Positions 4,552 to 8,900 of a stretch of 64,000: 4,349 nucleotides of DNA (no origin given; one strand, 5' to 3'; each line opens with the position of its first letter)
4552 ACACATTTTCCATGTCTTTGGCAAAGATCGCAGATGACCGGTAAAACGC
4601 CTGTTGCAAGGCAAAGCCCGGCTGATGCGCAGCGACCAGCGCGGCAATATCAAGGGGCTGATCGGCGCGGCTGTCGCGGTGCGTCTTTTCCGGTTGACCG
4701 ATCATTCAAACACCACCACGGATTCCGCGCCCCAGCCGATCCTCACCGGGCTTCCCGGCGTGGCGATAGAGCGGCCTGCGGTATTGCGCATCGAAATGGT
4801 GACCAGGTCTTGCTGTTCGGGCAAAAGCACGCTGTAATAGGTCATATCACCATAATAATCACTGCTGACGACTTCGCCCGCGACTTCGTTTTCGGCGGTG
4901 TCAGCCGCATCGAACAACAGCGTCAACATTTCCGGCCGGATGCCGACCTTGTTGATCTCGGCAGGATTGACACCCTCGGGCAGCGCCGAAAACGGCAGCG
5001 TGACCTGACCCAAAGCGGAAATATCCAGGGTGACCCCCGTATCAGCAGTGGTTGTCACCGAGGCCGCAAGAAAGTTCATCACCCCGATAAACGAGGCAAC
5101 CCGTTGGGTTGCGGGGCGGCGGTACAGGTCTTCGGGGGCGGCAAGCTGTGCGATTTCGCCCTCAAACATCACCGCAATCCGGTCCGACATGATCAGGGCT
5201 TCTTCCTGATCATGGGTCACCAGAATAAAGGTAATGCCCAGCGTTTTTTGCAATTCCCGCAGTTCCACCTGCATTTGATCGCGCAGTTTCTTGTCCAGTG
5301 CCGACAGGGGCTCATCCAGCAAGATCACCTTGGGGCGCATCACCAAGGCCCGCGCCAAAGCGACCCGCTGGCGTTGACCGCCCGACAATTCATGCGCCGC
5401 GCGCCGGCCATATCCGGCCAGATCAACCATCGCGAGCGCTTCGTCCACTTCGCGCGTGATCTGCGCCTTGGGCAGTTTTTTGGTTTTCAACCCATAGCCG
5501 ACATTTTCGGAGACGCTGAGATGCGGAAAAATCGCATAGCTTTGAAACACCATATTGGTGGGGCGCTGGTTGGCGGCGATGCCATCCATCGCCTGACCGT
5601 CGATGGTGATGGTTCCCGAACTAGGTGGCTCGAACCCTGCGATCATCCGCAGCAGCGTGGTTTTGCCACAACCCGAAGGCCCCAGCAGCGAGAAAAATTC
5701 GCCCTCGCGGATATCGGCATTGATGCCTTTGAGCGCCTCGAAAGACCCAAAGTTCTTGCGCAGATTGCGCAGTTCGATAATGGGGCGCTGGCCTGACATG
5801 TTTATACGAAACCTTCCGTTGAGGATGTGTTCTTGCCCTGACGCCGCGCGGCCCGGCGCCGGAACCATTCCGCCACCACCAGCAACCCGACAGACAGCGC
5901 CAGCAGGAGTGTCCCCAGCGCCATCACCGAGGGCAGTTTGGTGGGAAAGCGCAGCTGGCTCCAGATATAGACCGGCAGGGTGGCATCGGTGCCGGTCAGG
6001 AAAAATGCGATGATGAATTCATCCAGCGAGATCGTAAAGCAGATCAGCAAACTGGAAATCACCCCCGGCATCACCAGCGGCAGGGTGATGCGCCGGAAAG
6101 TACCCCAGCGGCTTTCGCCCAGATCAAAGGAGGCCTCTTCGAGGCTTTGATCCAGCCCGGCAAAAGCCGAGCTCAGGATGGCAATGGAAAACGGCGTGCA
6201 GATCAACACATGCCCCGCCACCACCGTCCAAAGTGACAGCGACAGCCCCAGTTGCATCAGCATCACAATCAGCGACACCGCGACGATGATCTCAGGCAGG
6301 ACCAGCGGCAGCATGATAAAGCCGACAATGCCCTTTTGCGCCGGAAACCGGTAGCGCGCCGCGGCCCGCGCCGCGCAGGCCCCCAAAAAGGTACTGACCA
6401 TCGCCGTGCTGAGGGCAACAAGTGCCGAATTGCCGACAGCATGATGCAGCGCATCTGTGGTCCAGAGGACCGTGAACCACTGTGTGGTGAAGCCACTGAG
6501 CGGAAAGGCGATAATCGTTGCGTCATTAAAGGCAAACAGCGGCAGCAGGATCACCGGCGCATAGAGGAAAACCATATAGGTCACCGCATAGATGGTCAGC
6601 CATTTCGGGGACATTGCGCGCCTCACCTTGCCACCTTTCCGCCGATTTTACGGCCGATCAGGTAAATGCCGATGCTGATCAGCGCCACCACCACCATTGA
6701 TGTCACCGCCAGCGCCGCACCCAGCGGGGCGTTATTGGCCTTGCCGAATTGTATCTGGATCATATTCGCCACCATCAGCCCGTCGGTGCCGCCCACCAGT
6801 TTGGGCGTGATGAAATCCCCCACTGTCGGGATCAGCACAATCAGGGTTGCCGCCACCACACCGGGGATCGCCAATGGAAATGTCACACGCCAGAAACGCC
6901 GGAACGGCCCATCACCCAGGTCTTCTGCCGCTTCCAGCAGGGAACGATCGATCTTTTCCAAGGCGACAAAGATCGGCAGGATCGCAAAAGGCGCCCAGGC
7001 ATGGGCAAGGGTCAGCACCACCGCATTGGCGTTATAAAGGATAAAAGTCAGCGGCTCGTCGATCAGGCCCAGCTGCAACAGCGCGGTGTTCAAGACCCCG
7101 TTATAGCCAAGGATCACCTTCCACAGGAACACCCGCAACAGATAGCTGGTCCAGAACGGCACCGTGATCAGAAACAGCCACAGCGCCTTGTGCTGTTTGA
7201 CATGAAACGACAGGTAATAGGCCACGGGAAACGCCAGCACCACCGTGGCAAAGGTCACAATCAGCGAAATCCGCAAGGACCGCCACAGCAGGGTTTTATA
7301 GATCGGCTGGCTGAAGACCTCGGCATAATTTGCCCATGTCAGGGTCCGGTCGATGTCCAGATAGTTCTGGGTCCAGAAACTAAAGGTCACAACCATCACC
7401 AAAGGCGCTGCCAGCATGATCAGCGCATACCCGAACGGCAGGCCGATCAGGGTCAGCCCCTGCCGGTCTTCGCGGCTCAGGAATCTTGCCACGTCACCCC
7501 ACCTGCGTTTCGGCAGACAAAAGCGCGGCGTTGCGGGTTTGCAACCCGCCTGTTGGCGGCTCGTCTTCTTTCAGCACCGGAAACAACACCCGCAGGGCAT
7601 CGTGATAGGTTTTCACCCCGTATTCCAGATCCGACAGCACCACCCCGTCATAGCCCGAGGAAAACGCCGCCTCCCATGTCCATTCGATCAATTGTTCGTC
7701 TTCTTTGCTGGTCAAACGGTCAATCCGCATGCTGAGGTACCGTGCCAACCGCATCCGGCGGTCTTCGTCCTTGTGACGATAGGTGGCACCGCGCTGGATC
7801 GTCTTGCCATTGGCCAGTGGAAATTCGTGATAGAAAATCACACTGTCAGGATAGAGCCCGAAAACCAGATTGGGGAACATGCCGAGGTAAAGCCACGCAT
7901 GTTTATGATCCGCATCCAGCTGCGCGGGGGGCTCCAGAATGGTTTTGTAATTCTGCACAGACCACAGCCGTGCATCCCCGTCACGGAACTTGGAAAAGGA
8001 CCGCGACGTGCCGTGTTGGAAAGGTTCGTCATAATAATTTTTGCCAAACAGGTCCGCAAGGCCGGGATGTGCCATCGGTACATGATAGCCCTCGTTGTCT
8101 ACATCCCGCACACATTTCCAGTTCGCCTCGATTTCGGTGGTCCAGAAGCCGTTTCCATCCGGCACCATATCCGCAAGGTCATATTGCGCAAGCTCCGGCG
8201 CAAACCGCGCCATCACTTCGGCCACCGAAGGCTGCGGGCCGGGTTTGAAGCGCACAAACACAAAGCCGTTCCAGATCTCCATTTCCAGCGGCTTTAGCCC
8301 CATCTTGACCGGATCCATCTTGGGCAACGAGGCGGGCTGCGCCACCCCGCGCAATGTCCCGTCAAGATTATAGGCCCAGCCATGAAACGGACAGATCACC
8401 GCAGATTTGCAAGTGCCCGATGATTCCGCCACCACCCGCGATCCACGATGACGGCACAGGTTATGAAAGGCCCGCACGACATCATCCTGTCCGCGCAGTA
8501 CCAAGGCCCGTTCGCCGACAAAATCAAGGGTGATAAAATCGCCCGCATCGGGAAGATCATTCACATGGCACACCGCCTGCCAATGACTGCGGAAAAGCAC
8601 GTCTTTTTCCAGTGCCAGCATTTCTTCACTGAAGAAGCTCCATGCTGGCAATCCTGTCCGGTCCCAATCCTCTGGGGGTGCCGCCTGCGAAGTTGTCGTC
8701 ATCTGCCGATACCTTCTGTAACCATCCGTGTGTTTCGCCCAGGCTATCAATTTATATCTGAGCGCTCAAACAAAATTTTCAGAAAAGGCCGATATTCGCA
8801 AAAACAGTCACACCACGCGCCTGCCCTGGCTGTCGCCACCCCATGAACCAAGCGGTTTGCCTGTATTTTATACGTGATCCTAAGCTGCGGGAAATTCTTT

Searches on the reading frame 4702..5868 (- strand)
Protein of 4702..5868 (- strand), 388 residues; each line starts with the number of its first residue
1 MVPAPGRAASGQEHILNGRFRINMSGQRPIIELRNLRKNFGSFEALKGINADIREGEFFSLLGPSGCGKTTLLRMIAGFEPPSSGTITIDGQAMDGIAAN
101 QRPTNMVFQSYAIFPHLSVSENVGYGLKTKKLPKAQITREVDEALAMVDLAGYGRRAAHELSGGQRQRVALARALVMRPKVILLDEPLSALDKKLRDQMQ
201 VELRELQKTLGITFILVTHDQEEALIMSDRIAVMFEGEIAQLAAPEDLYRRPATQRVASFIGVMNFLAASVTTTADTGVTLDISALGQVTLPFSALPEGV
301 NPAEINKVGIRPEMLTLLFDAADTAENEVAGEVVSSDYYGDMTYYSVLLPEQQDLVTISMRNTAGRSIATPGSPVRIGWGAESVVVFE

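Call 11: search_protein_families(library=pfam, proteins=[window:4702-5868:-], max_evalue=0.00001)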
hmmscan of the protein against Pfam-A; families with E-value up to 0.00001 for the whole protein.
window:4702-5868:- (388 aa): 3 families
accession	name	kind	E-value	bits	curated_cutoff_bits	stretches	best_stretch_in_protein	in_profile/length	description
PF00005.33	ABC_tran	-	6.3e-37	127.7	25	1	46-188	1-136/137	ABC transporter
PF08402.16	TOBE_2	-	1e-12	48.4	21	1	308-387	1-76/76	TOBE domain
PF13304.12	AAA_21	-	3.6e-06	27.7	27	0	144-221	221-300/304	AAA domain, putative AbiEii toxin, Type IV TA system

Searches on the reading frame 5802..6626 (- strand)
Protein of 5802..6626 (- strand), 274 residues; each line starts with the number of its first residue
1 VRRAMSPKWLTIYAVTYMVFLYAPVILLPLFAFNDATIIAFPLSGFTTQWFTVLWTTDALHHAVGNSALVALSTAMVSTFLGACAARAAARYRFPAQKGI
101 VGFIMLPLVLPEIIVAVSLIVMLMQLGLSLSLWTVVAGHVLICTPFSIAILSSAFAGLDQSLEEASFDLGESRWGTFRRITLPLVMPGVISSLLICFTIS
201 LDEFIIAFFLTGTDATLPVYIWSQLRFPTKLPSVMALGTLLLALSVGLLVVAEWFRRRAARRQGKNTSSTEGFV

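Call 11: search_protein_families(library=pfam, proteins=[window:5802-6626:-], max_evalue=0.00001)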
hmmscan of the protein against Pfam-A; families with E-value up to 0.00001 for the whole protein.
window:5802-6626:- (274 aa): 1 family
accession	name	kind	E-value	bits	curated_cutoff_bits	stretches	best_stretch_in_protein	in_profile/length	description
PF00528.27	BPD_transp_1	-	8.9e-17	61.8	26.4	1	81-259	4-182/184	Binding-protein-dependent transport system inner membrane component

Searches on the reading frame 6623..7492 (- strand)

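Call 11: search_protein_families(library=pfam, proteins=[window:6623-7492:-], max_evalue=0.00001)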
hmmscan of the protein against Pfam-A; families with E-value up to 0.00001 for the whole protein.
window:6623-7492:- (289 aa): 1 family
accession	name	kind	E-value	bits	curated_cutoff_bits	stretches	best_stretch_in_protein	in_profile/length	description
PF00528.27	BPD_transp_1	-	2.4e-12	47.4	26.4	1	86-282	28-181/184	Binding-protein-dependent transport system inner membrane component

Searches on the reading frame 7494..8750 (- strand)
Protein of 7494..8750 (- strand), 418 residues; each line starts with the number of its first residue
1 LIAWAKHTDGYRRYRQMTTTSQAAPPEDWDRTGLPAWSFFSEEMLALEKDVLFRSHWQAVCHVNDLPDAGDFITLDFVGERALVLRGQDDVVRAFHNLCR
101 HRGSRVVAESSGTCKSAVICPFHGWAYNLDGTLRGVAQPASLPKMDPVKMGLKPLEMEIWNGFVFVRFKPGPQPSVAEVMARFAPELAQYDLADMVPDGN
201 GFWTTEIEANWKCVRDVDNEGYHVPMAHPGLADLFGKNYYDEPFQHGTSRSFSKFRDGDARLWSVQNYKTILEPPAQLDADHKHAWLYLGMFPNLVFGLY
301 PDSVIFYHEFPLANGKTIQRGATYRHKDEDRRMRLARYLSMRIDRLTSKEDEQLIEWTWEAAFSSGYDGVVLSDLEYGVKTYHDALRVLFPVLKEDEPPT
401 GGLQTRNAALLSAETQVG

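Call 11: search_protein_families(library=pfam, proteins=[window:7494-8750:-], max_evalue=0.00001)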
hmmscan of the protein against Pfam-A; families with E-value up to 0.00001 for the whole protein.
window:7494-8750:- (418 aa): 2 families
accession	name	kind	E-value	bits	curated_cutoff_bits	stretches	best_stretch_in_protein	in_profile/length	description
PF00848.25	Ring_hydroxyl_A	-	4.7e-27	95.7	24.9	1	203-387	10-203/208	Ring hydroxylating alpha subunit (catalytic domain)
PF00355.32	Rieske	-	7e-19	68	20.3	1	56-144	1-86/88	Rieske [2Fe-2S] domain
